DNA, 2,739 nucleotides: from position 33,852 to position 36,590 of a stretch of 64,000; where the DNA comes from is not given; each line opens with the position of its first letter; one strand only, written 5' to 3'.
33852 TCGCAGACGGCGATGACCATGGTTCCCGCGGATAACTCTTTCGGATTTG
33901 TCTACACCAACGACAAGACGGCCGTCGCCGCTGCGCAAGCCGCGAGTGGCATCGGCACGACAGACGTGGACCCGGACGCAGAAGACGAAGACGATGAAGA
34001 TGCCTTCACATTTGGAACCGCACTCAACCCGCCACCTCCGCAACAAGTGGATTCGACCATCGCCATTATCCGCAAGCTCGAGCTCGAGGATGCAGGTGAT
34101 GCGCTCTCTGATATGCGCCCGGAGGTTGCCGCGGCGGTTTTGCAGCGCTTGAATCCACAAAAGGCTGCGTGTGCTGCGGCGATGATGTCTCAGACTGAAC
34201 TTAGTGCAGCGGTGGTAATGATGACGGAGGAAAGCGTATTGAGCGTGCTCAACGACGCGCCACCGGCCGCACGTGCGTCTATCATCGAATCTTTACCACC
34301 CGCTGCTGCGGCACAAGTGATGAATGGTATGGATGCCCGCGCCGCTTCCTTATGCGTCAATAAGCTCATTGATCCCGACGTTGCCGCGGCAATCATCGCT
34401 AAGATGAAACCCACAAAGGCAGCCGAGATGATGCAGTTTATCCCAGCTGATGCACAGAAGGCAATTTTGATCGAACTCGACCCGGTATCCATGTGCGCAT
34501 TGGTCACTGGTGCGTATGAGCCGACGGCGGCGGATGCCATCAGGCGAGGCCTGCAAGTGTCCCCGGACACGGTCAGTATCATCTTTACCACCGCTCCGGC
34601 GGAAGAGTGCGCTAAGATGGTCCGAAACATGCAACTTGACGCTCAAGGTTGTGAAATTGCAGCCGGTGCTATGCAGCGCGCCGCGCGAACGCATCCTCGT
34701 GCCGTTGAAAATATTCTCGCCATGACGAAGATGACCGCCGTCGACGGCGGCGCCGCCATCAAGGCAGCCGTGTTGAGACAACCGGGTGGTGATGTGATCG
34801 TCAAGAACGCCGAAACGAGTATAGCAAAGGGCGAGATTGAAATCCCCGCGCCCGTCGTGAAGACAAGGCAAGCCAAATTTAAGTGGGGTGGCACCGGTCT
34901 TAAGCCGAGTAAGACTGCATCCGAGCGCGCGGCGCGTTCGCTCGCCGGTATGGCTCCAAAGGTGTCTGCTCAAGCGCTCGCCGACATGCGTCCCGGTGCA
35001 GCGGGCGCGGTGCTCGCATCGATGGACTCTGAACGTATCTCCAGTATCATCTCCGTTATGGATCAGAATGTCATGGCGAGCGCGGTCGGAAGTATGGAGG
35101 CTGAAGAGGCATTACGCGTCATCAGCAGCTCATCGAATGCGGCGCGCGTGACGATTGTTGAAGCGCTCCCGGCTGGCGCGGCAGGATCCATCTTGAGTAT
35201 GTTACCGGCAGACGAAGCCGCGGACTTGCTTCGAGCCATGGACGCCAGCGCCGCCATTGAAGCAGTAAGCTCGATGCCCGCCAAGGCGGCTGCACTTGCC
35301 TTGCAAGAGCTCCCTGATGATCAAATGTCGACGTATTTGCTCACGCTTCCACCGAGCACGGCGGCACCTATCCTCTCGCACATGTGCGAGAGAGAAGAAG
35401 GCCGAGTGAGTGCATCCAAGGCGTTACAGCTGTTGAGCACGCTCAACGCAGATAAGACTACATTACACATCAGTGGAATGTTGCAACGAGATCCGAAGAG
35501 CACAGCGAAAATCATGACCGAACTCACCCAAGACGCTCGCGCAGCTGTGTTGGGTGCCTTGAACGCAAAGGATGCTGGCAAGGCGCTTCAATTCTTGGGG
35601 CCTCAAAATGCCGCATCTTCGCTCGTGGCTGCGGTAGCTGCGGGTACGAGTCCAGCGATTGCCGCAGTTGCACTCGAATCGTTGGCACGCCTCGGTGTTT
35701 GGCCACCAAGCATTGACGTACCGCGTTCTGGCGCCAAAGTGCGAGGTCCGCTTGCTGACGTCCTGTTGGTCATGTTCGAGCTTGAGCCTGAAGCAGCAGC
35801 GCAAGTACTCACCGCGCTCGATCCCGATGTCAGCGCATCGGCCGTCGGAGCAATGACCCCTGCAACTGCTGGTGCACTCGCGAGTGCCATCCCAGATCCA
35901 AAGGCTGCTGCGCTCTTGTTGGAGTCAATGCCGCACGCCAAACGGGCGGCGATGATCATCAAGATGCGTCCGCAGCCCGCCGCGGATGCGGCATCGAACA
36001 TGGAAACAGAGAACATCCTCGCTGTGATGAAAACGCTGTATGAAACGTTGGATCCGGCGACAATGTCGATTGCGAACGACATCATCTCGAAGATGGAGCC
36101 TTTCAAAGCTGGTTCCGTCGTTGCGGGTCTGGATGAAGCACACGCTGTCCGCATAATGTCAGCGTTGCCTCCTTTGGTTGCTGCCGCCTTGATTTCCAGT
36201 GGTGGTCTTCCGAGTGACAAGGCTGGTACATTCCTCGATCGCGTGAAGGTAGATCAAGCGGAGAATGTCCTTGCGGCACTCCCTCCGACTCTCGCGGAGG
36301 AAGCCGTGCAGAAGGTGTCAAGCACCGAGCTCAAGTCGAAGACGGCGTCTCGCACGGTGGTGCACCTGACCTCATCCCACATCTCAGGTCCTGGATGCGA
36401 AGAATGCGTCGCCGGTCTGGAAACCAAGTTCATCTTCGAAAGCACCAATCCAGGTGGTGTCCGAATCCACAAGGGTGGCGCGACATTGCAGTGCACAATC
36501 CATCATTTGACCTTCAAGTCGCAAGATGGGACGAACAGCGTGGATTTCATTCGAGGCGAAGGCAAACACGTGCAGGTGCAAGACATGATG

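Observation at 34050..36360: Second, longer MgtE_N/FliG-like helical-repeat block, preceded by an acidic linker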

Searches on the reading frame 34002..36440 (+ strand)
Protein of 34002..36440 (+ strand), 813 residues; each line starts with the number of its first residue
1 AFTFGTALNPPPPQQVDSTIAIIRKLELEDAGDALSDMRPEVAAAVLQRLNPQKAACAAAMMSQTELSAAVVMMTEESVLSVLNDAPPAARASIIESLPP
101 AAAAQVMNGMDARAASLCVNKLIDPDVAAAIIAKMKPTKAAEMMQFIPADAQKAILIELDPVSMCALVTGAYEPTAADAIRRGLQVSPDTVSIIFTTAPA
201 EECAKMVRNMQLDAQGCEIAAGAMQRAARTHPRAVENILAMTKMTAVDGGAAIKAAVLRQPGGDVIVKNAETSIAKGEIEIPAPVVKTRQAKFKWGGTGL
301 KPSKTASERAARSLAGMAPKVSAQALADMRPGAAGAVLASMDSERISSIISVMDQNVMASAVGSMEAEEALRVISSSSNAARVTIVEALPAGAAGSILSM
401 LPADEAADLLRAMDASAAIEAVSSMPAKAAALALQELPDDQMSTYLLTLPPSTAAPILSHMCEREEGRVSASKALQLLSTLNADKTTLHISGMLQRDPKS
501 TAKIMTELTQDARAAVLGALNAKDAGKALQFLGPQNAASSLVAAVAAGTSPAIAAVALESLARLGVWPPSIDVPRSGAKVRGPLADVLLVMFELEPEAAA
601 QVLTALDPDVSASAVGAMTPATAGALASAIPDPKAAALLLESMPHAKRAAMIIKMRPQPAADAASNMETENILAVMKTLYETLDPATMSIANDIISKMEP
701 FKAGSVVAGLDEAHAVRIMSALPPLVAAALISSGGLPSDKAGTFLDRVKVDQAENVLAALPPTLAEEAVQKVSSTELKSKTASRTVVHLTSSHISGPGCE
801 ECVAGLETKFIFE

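Call 4: search_protein_families(library=pfam, proteins=[window:34002-36440:+], max_evalue=0.1)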
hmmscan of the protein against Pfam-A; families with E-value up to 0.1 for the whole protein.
window:34002-36440:+ (813 aa): 5 families
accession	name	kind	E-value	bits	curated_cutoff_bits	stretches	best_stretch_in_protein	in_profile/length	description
PF03448.22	MgtE_N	-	4.1e-50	169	25.9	6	366-457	2-93/102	MgtE intracellular N domain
PF14841.11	FliG_M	-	2.6e-15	56.8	25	1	125-158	13-46/76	FliG middle domain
PF22746.1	SHOCT-like_DUF2089-C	-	0.0021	18.1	27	0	465-484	11-30/32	SHOCT-like domain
PF14842.11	FliG_N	-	0.0051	17.8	25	0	307-403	5-97/104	FliG N-terminal domain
PF08564.16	CDC37_C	-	0.03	14.9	22.1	0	746-777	31-62/100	Cdc37 C terminal domain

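Call 6: find_homologous_proteins(query=window:34050-36356:+)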
Query window:34050-36356:+ (769 aa): 1 proteins with E <= 0.001 among 8000 candidates.
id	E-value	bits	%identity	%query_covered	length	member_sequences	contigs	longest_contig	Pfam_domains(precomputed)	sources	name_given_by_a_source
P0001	1.9e-173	597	67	61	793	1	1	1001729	PF03448.23,PF00630.26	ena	-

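Call 7: search_solved_structures(query=window:34050-36356:+, max_evalue=0.01, show_alignments=2)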
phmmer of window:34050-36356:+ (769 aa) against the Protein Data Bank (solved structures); distinct sequences matched with E-value up to 0.01: 0.

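Call 8: find_encoding_contigs(protein=P0001, flank=10000, max_places=3)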
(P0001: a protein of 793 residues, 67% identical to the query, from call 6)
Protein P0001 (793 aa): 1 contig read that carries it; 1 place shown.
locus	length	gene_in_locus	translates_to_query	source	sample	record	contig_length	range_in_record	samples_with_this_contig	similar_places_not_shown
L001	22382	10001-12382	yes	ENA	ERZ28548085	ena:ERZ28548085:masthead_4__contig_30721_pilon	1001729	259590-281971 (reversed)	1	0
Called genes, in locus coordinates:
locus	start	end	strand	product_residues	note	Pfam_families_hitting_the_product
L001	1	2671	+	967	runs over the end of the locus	PF09134:Invasin_D3 (faint), PF13115:YtkA (faint), PF00630:Filamin, PF14841:FliG_M (faint), PF03448:MgtE_N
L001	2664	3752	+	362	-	PF03448:MgtE_N (faint)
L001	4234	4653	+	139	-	-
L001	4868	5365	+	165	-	-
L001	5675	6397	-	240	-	-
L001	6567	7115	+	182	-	-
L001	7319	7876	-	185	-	-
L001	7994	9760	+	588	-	PF00630:Filamin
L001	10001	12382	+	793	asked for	PF03448:MgtE_N (faint), PF00630:Filamin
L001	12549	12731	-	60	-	-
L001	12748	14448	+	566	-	PF23616:Ig_GEX2_N (faint), PF09134:Invasin_D3 (faint), PF00630:Filamin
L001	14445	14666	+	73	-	-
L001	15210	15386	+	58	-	-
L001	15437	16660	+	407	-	PF00249:Myb_DNA-binding, PF13921:Myb_DNA-bind_6, PF00249:Myb_DNA-binding, PF13921:Myb_DNA-bind_6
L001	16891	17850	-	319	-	PF04194:PDCD2_C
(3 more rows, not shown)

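Call 24: search_protein_representatives(protein=window:34050-36356:+)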
Query: 769 residues. Proteins with E-value up to 0.001 (for the whole library): 60; up to 1e-10: 13; up to 1e-30: 5. The best 60 are listed.
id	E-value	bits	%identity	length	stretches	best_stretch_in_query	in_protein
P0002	9.4e-90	318.7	99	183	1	602-769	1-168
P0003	1.2e-48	182.9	52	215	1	5-215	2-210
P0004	2.7e-32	128.9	97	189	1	1-75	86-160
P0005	1.3e-31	126.6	67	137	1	602-702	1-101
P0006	9.1e-31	123.8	74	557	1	672-769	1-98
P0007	4.7e-28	114.8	63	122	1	127-246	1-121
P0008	1.2e-21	93.7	29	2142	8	5-130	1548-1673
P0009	5.5e-19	84.9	65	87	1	650-735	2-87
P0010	8.4e-18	81.0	30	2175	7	8-138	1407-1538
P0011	2.7e-15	72.7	42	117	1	397-511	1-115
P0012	4.8e-13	65.3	46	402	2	528-652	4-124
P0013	2.5e-11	59.6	29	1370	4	300-444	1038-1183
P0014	4.5e-11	58.8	23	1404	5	12-131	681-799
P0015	1.1e-09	54.1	28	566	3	4-144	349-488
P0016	2.1e-09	53.2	39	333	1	677-768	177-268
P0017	6.1e-09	51.7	23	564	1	280-704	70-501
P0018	3.0e-08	49.4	28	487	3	4-186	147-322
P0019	3.2e-08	49.3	34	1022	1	628-768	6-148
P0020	5.1e-08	48.7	30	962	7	335-400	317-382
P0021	1.2e-07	47.4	19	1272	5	306-522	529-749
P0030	7.5e-06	41.5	25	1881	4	292-530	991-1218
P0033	1.8e-05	40.3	27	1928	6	14-190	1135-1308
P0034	1.9e-05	40.1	23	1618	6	332-516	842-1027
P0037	7.5e-05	38.2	40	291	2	596-652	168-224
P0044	2.4e-04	36.5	25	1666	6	304-451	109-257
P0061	9.4e-04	34.6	23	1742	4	301-513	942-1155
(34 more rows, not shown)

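Call 25: search_protein_families(library=pfam, proteins=[P0008, P0010, P0013, P0014, P0021], max_evalue=0.001)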
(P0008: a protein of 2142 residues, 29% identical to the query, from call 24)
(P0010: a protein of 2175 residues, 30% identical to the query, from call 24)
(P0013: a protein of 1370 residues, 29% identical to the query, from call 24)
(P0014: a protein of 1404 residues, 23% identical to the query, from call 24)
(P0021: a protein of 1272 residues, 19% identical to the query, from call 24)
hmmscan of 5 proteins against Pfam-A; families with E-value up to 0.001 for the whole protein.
P0008 (2142 aa): 5 families
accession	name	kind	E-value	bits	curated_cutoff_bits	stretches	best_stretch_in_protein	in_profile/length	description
PF03448.22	MgtE_N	-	3e-101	333.2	25.9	11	1095-1187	2-94/102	MgtE intracellular N domain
PF14841.11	FliG_M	-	3.9e-28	97.9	25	1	604-646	5-47/76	FliG middle domain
PF01706.21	FliG_C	-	3.2e-15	56.8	23.3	0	688-746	17-75/108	FliG C-terminal domain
PF14842.11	FliG_N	-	9.2e-11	42.7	25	0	725-759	6-40/104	FliG N-terminal domain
PF14295.12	PAN_4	-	6.9e-10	39.3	27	1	141-193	3-51/51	PAN domain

P0010 (2175 aa): 6 families
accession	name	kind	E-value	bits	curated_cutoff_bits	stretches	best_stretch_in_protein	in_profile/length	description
PF03448.22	MgtE_N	-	6.3e-91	300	25.9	7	1037-1128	2-93/102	MgtE intracellular N domain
PF14841.11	FliG_M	-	1.2e-13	51.5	25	0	1520-1563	1-44/76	FliG middle domain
PF01706.21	FliG_C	-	5.3e-13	49.6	23.3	0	1274-1325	24-75/108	FliG C-terminal domain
PF14295.12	PAN_4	-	8.9e-09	35.7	27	1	459-510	3-51/51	PAN domain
PF14842.11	FliG_N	-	1.8e-06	29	25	0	918-952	6-40/104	FliG N-terminal domain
PF13354.11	Beta-lactamase2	-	0.00016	21.6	22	0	1256-1314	113-165/214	Beta-lactamase enzyme family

P0013 (1370 aa): 8 families
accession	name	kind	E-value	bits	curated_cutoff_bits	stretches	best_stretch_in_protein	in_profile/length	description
PF03448.22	MgtE_N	-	1.3e-58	196.3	25.9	7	1103-1176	16-89/102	MgtE intracellular N domain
PF20717.2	DUF6829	-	6.7e-43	147.4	27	1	303-638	48-389/408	Family of unknown function (DUF6829)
PF14841.11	FliG_M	-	1.3e-20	73.8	25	0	946-985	3-42/76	FliG middle domain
PF12796.13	Ank_2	-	3e-11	44.2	27.3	1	159-244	1-79/90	Ankyrin repeats (3 copies)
PF13857.12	Ank_5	-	1.1e-06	29.3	27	0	183-232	7-56/56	Ankyrin repeats (many copies)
PF00023.36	Ank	-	4.2e-06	27.2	21.1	0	192-222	2-32/33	Ankyrin repeat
PF13637.12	Ank_4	-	9.5e-05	23.1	22.7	0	196-244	1-49/50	Ankyrin repeats (many copies)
PF13606.12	Ank_3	-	0.00066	20.4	22.3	0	192-219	2-29/30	Ankyrin repeat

P0014 (1404 aa): 4 families
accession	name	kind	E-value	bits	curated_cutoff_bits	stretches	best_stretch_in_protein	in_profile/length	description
PF03448.22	MgtE_N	-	2e-72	240.6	25.9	8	430-511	7-88/102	MgtE intracellular N domain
PF14841.11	FliG_M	-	3.1e-09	37.3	25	0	781-809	17-45/76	FliG middle domain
PF00595.29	PDZ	-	4.3e-05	24.3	23.2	1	1160-1227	8-75/81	PDZ domain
PF17820.7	PDZ_6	-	0.00017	21.7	27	1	1181-1229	4-49/54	PDZ domain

P0021 (1272 aa): 1 family
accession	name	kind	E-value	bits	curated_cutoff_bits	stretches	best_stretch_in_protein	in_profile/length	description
PF03448.22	MgtE_N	-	2.7e-60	201.7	25.9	9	671-759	1-89/102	MgtE intracellular N domain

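Call 26: search_protein_families(library=pfam, proteins=[P0030, P0033, P0034, P0044, P0061], max_evalue=0.001)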
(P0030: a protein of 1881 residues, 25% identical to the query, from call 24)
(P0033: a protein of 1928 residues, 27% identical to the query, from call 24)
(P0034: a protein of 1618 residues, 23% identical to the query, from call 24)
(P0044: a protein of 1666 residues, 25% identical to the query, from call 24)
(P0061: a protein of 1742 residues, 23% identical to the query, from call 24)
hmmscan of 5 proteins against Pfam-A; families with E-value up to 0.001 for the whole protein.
P0030 (1881 aa): 8 families
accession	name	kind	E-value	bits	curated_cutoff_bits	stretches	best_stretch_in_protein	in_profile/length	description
PF03448.22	MgtE_N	-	1.4e-65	218.6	25.9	6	1314-1408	3-97/102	MgtE intracellular N domain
PF15709.10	DUF4670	-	4.6e-09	36.6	27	1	1643-1829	334-520/521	Domain of unknown function (DUF4670)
PF15612.11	WHIM1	-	4.3e-08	33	19.1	0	1190-1204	17-31/46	WSTF, HB1, Itc1p, MBD9 motif 1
PF07688.17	KaiA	-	2.5e-07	31.3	22.2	0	956-1007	1-52/122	KaiA C-terminal domain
PF09372.15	PRANC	-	1.1e-05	26.1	25.8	0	1316-1356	51-95/97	PRANC domain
PF14841.11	FliG_M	-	4.2e-05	24.1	25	0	1129-1155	20-46/76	FliG middle domain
PF00806.25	PUF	-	0.00061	19.9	26.3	0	1117-1132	19-34/35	Pumilio-family RNA binding repeat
PF14304.11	CSTF_C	-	0.00093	19.2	24.3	0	1237-1249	20-32/41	Transcription termination and cleavage factor C-terminal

P0033 (1928 aa): 5 families
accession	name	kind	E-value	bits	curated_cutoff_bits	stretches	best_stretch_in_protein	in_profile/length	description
PF03448.22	MgtE_N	-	8.6e-56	187.2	25.9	5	1264-1329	25-90/102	MgtE intracellular N domain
PF14295.12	PAN_4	-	2e-09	37.8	27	1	448-499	1-51/51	PAN domain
PF14841.11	FliG_M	-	2.3e-09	37.8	25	0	1279-1328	2-51/76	FliG middle domain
PF01706.21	FliG_C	-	2e-05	25.2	23.3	0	1009-1062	22-75/108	FliG C-terminal domain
PF00942.24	CBM_3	-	0.00049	20.9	22.4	0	21-84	15-73/83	Cellulose binding domain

P0034 (1618 aa): 5 families
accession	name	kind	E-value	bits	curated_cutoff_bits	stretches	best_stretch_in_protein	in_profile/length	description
PF03448.22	MgtE_N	-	3e-63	211.2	25.9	8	665-757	2-94/102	MgtE intracellular N domain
PF00595.29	PDZ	-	4.1e-06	27.5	23.2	1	1338-1404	7-74/81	PDZ domain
PF14841.11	FliG_M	-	2.5e-05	24.8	25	0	937-965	17-45/76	FliG middle domain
PF01706.21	FliG_C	-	0.00012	22.7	23.3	0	665-709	28-72/108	FliG C-terminal domain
PF17820.7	PDZ_6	-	0.00025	21.2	27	1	1361-1409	5-50/54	PDZ domain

P0044 (1666 aa): 3 families
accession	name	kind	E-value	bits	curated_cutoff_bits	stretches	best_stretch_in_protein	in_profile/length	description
PF03448.22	MgtE_N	-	9.8e-49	164.6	25.9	5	384-477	2-95/102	MgtE intracellular N domain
PF14841.11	FliG_M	-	6.5e-13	49.2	25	1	783-828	2-47/76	FliG middle domain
PF01706.21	FliG_C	-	1.1e-06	29.3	23.3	0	421-484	17-80/108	FliG C-terminal domain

P0061 (1742 aa): 2 families
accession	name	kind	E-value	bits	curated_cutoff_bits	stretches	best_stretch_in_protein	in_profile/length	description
PF03448.22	MgtE_N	-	2.4e-64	214.7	25.9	10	756-847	3-94/102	MgtE intracellular N domain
PF17820.7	PDZ_6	-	2.9e-05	24.2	27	1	1576-1614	16-52/54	PDZ domain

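Call 27: list_cluster_members(proteins=[P0008, P0010, P0013, P0014, P0021, P0030, P0033, P0034, P0044, P0061])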
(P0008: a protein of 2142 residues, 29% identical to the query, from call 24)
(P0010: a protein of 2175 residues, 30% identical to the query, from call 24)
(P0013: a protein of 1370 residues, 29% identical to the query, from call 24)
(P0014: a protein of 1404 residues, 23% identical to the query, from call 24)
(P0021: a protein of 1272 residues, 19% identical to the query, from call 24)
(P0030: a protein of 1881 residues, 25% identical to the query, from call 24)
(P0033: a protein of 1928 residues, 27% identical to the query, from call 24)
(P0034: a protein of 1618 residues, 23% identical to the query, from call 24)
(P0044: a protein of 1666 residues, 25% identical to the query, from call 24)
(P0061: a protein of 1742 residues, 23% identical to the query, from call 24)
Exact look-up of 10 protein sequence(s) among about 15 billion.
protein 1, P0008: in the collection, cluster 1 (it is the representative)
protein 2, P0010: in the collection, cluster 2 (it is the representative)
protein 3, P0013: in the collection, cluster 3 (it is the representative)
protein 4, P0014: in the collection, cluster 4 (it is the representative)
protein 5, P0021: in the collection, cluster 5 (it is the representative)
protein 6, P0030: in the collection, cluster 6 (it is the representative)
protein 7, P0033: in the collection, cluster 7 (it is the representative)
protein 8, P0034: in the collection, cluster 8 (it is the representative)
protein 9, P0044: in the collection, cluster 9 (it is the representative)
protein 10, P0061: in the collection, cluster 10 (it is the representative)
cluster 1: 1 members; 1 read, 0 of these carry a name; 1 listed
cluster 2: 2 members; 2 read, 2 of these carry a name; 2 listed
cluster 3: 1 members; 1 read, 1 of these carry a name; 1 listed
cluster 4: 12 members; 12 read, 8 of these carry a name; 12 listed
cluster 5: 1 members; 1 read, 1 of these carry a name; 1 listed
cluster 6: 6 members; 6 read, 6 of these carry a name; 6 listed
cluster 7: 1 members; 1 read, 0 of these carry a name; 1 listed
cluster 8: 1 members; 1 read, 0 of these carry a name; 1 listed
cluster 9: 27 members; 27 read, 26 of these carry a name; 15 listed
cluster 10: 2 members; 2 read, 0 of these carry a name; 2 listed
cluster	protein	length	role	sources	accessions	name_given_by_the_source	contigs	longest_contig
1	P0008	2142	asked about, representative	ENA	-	-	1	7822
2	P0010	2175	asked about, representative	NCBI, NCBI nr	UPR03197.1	hypothetical protein HOP50_12g65250 [Chloropicon primus]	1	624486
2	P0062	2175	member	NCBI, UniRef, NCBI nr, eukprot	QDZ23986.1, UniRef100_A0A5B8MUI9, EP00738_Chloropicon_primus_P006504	hypothetical protein A3770_12p65040 [Chloropicon primus] | Magnesium transporter MgtE intracellular domain-containing protein n=2 Tax=Chloropicon ... | QDZ23986.1 hypothetical protein A3770_12p65040 [Chloropicon primus]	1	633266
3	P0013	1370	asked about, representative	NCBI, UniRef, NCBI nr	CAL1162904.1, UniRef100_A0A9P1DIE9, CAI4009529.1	unnamed protein product [Cladocopium goreaui] | Magnesium transporter MgtE intracellular domain-containing protein n=1 Tax=Cladocopium ...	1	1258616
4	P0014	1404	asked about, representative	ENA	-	-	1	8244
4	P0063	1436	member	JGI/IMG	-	Mg/Co/Ni transporter MgtE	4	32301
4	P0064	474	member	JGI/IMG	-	hypothetical protein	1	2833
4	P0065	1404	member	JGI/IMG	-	Mg/Co/Ni transporter MgtE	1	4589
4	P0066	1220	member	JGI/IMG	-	Mg/Co/Ni transporter MgtE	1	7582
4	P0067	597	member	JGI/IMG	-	hypothetical protein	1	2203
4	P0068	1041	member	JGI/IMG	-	Mg/Co/Ni transporter MgtE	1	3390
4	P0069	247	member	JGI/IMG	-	hypothetical protein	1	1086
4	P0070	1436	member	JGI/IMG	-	Mg/Co/Ni transporter MgtE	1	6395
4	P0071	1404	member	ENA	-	-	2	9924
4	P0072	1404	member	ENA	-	-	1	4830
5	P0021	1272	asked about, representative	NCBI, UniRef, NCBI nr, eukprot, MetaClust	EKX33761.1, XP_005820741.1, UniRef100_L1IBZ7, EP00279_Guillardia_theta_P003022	hypothetical protein GUITHDRAFT_120026 [Guillardia theta CCMP2712] | Magnesium transporter MgtE intracellular domain-containing protein n=1 Tax=Guillardia ... | XP_005820741.1 hypothetical protein GUITHDRAFT_120026 [Guillardia theta CCMP2712]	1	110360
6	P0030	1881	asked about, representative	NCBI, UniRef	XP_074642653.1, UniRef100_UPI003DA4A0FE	uncharacterized protein LOC141899915 isoform X2 [Tubulanus polymorphus] | uncharacterized protein LOC141899915 isoform X2 n=1 Tax=Tubulanus polymorphus ...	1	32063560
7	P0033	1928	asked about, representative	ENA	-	-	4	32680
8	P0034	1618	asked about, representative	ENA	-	-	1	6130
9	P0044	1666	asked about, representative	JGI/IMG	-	Mg/Co/Ni transporter MgtE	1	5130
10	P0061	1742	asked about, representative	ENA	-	-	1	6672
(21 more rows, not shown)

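Call 37: list_cluster_members(proteins=[P0003, P0006, P0007, P0011, P0012, P0016, P0019, P0037, P0015, P0018])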
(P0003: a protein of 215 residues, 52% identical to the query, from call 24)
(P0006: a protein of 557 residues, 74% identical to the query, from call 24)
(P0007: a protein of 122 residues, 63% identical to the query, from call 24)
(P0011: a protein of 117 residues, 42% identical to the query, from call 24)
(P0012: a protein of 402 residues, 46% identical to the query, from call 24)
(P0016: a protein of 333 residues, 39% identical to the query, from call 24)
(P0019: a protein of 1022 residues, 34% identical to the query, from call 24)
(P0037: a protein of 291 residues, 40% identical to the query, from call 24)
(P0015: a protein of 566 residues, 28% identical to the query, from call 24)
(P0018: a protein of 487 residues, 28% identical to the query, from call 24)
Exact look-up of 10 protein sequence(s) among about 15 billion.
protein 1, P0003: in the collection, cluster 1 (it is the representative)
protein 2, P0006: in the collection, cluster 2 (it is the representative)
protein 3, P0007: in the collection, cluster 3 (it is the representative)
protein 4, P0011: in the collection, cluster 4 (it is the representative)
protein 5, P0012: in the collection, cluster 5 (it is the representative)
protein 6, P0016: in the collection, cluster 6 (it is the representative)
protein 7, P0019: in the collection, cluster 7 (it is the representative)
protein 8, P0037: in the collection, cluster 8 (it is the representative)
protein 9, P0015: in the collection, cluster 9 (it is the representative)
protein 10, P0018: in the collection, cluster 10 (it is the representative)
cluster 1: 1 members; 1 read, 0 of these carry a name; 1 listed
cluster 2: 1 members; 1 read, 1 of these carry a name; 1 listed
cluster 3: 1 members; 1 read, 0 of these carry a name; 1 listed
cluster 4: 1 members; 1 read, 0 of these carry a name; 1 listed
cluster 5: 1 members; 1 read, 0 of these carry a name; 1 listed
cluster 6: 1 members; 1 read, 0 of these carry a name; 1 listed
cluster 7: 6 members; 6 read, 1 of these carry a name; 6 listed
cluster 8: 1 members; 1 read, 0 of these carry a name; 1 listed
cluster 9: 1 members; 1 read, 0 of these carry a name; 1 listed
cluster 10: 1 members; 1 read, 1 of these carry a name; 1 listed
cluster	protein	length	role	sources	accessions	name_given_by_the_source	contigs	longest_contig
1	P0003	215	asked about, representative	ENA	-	-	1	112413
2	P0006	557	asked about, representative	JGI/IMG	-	hypothetical protein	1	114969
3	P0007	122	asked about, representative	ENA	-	-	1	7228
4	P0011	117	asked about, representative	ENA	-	-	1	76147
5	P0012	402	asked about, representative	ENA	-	-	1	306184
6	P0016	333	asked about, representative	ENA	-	-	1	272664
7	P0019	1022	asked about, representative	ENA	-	-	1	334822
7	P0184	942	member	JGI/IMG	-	hypothetical protein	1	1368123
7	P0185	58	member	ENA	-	-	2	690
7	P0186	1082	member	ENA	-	-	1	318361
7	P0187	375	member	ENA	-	-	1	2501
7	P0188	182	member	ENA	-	-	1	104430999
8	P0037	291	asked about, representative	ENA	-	-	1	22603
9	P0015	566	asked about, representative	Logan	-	-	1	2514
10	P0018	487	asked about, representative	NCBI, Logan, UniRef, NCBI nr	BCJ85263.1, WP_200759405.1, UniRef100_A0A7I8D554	magnesium transporter MgtE N-terminal domain-containing protein [Effusibacillus dendaii] | Magnesium transporter MgtE intracellular domain-containing protein n=1 Tax=Effusibacillus ... | hypothetical protein [Effusibacillus dendaii]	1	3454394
